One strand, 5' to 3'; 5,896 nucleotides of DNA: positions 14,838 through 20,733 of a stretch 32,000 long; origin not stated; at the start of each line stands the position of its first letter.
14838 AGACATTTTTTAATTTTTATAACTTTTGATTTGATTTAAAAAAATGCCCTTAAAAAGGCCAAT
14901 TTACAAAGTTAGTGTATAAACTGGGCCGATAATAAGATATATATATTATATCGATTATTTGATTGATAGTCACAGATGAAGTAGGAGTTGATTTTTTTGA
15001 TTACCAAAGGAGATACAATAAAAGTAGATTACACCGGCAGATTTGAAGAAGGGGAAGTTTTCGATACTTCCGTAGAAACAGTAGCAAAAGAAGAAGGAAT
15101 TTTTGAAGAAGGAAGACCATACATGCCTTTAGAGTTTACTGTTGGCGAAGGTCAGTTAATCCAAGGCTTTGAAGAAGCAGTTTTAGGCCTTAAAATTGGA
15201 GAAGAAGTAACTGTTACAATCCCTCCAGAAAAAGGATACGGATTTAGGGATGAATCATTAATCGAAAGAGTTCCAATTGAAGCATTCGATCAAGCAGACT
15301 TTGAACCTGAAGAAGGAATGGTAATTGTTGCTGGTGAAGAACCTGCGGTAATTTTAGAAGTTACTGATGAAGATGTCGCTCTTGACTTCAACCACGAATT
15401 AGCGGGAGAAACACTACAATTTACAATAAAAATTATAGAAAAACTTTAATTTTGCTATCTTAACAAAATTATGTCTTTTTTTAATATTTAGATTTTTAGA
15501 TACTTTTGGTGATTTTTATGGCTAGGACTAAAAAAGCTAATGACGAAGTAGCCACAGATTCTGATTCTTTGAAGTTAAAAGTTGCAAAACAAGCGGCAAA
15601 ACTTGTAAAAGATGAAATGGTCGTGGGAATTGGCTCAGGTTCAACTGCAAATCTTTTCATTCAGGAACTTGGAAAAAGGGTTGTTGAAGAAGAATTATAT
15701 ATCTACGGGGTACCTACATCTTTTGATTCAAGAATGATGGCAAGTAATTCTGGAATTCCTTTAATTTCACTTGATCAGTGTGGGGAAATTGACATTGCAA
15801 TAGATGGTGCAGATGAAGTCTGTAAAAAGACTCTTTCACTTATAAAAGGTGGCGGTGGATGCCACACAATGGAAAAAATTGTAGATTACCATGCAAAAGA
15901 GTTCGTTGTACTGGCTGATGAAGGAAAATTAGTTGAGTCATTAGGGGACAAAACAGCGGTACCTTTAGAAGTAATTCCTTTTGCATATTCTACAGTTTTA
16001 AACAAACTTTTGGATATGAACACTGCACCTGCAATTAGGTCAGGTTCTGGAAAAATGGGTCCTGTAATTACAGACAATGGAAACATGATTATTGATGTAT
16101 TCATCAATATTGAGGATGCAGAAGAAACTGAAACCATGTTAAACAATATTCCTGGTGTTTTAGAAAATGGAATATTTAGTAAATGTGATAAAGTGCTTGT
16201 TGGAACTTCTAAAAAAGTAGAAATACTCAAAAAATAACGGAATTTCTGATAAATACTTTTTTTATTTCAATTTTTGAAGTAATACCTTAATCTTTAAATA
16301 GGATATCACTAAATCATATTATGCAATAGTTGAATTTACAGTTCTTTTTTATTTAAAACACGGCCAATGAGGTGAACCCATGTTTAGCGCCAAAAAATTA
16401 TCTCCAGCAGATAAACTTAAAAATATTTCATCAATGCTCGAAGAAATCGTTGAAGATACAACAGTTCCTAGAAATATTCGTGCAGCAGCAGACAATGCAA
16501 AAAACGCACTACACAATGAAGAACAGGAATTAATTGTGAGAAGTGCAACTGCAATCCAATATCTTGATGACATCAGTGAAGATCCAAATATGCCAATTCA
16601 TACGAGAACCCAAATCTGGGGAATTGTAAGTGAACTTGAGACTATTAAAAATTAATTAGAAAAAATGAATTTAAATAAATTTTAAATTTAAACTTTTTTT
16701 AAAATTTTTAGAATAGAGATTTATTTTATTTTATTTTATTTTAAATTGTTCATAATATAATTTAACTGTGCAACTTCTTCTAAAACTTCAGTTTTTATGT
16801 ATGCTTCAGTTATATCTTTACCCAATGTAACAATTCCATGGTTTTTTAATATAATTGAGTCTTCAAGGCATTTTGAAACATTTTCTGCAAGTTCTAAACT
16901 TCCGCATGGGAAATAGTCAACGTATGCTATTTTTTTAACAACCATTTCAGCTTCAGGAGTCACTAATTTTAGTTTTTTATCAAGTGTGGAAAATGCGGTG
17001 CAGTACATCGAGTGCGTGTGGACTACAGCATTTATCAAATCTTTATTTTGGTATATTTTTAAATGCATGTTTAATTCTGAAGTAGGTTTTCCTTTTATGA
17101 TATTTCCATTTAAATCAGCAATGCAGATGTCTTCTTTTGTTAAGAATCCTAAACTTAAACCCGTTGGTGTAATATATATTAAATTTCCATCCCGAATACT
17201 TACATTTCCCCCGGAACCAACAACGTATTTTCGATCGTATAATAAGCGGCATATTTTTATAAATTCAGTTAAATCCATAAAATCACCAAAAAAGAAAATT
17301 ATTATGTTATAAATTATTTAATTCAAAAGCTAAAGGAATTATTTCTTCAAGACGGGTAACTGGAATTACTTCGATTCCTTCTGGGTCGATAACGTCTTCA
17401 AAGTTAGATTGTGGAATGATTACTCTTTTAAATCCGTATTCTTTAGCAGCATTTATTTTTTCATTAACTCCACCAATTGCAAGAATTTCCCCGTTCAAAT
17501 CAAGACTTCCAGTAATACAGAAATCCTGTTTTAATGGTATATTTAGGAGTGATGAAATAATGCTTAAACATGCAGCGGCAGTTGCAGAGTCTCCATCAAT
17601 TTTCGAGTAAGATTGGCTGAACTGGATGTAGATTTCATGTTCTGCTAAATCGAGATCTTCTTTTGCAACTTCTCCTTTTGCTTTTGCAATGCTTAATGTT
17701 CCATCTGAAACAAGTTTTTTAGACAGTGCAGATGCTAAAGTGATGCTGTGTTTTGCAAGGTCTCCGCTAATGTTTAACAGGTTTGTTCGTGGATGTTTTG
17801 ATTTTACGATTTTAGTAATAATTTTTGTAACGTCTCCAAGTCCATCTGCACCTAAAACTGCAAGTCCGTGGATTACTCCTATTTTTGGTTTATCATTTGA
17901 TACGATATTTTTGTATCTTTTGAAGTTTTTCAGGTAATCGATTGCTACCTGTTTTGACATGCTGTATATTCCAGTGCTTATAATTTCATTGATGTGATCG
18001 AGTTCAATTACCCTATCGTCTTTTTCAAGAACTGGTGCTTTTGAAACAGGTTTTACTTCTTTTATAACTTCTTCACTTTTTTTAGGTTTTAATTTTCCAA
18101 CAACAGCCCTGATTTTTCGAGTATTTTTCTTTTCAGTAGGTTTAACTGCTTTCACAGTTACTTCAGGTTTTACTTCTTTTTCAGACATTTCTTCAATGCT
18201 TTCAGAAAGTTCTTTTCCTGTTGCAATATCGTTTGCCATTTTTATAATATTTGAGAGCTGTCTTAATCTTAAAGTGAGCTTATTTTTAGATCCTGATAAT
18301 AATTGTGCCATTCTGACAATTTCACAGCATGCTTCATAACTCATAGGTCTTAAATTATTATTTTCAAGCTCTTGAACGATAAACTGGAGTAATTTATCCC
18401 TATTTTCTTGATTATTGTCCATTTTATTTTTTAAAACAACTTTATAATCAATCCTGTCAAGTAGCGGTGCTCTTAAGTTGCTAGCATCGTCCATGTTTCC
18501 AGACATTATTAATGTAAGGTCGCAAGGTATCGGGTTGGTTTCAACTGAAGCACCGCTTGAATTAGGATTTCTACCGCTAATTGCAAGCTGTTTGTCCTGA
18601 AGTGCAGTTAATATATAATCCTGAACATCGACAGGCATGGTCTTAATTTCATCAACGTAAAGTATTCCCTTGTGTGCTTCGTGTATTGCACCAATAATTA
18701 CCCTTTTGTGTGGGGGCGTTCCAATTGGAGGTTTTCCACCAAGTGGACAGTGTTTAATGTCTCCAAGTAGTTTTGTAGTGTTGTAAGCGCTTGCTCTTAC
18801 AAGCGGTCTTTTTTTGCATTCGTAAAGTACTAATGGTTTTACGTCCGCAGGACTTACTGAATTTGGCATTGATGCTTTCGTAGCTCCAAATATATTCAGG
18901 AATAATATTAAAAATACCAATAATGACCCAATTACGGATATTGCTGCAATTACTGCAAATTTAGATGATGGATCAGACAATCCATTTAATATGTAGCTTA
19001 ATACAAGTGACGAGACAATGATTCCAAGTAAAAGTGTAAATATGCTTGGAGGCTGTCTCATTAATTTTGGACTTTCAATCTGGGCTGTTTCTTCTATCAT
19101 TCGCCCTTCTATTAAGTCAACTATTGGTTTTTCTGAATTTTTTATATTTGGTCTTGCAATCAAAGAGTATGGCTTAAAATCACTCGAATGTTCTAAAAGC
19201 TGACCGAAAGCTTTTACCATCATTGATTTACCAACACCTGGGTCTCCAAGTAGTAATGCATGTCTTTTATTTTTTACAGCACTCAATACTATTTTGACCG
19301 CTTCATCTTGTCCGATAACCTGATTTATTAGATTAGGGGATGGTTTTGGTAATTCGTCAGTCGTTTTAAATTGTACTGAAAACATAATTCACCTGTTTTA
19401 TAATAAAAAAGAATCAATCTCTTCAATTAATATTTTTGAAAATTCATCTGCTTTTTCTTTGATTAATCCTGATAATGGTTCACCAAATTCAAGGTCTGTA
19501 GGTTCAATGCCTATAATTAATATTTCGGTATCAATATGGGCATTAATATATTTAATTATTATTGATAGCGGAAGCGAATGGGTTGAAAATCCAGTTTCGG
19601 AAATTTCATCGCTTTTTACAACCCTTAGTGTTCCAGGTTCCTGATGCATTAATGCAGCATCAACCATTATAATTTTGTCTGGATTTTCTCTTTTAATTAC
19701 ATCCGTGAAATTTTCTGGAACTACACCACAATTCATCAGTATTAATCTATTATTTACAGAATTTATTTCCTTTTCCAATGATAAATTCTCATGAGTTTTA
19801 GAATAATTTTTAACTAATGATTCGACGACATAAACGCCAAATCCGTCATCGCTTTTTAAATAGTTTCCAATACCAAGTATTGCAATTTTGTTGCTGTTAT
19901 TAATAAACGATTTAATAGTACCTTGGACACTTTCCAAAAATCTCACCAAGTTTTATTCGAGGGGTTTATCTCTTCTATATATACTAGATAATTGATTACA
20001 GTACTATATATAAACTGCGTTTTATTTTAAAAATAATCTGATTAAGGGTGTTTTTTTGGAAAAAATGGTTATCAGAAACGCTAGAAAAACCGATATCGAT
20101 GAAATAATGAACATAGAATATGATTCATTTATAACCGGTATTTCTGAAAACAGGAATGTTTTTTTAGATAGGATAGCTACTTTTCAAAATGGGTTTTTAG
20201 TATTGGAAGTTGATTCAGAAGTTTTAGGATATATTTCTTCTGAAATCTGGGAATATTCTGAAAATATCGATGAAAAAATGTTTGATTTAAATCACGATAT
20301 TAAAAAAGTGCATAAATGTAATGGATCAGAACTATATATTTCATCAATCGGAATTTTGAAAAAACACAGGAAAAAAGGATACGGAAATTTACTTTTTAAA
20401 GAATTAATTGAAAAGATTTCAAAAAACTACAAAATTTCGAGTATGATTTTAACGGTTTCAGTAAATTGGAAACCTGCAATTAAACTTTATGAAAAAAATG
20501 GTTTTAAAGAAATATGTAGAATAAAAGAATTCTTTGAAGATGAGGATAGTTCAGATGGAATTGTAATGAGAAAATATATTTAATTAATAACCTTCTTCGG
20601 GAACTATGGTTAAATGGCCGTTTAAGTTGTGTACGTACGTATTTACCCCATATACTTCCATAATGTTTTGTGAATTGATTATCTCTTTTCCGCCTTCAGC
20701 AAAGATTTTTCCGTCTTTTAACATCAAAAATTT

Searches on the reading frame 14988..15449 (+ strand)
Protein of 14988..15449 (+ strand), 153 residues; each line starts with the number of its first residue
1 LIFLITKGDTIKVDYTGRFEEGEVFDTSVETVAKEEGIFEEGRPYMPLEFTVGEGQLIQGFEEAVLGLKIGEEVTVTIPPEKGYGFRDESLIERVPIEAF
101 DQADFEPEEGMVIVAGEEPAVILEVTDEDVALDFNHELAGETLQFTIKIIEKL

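Call 10: search_protein_families(library=pfam, proteins=[window:14988-15449:+], max_evalue=0.0001)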
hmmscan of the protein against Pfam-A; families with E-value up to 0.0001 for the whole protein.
window:14988-15449:+ (153 aa): 2 families
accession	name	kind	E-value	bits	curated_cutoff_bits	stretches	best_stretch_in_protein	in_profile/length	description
PF00254.34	FKBP_C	-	3.1e-19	69.5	21.1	1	6-89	6-76/94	FKBP-type peptidyl-prolyl cis-trans isomerase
PF22199.2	FKBP26_IF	-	6.9e-05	23.1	27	0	95-138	3-46/46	FKBP26, IF domain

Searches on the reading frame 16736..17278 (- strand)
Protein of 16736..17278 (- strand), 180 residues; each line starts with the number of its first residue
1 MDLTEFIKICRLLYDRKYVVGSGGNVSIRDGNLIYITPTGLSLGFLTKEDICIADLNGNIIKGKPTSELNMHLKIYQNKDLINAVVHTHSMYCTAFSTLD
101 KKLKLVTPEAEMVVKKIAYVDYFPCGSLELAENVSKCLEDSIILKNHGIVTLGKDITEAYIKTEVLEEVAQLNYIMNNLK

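Call 10: search_protein_families(library=pfam, proteins=[window:16736-17278:-], max_evalue=0.0001)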
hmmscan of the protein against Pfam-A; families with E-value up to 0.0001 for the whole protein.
window:16736-17278:- (180 aa): 1 family
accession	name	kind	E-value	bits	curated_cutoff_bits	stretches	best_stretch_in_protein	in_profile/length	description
PF00596.27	Aldolase_II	-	4.8e-51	173.7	22.2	1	5-173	2-182/183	Class II Aldolase and Adducin N-terminal domain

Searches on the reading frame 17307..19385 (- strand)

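Call 10: search_protein_families(library=pfam, proteins=[window:17307-19385:-], max_evalue=0.0001)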
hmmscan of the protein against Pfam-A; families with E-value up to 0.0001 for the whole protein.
window:17307-19385:- (692 aa): 9 families
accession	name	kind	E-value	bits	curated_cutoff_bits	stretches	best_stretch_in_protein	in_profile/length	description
PF05362.19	Lon_C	-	3e-21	76.4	21.1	1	488-687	13-203/205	Lon protease (S16) C-terminal proteolytic domain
PF01078.27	Mg_chelatase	-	5.4e-12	46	20.3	0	21-67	3-49/207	Magnesium chelatase, subunit ChlI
PF00158.32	Sigma54_activat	-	4.8e-10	39.8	20.2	1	231-273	86-128/168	Sigma-54 interaction domain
PF13541.12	ChlI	-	1.6e-07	31.7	27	1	573-661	33-121/121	Subunit ChlI of Mg-chelatase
PF07728.20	AAA_5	-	6.1e-07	30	22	0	235-311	65-138/139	AAA domain (dynein-related subfamily)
PF00493.29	MCM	-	3.7e-06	26.7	23.3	0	232-337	115-221/224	MCM P-loop domain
PF05496.18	RuvB_N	-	5.1e-06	26.8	27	0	238-314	84-155/159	Holliday junction DNA helicase RuvB P-loop domain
PF13654.12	AAA_32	-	6.8e-05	23.3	21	0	192-299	2-110/133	LonB-like, AAA domain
PF20030.5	bpMoxR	-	7.9e-05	22.3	27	0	19-71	10-61/205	MoxR domain in the MoxR-vWA-beta-propeller ternary systems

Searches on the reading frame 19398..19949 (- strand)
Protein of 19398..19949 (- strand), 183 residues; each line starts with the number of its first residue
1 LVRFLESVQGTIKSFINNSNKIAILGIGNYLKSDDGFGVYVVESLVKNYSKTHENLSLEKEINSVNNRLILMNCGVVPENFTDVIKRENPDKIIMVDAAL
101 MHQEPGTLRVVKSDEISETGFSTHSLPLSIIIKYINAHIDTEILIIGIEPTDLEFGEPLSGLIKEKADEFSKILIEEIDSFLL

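Call 10: search_protein_families(library=pfam, proteins=[window:19398-19949:-], max_evalue=0.0001)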
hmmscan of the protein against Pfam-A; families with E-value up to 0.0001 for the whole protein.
window:19398-19949:- (183 aa): 1 family
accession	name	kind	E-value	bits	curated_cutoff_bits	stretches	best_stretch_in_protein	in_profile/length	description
PF01750.23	HycI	-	4.4e-20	72.3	23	1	58-176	15-129/130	Hydrogenase maturation protease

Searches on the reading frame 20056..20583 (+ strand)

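Call 10: search_protein_families(library=pfam, proteins=[window:20056-20583:+], max_evalue=0.0001)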
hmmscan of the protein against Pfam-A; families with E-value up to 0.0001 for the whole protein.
window:20056-20583:+ (175 aa): 4 families
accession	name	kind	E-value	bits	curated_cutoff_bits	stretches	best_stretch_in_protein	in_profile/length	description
PF00583.31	Acetyltransf_1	-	2.6e-12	47.5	20.7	1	17-150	4-116/116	Acetyltransferase (GNAT) family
PF13508.13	Acetyltransf_7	-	1.3e-10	41.9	27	1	46-152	4-84/84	Acetyltransferase (GNAT) domain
PF08445.16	FR47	-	2.2e-09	37.6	22.1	1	94-153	23-80/86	FR47-like protein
PF13673.13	Acetyltransf_10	-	1.8e-07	31.6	23.6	1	91-154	52-111/128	Acetyltransferase (GNAT) domain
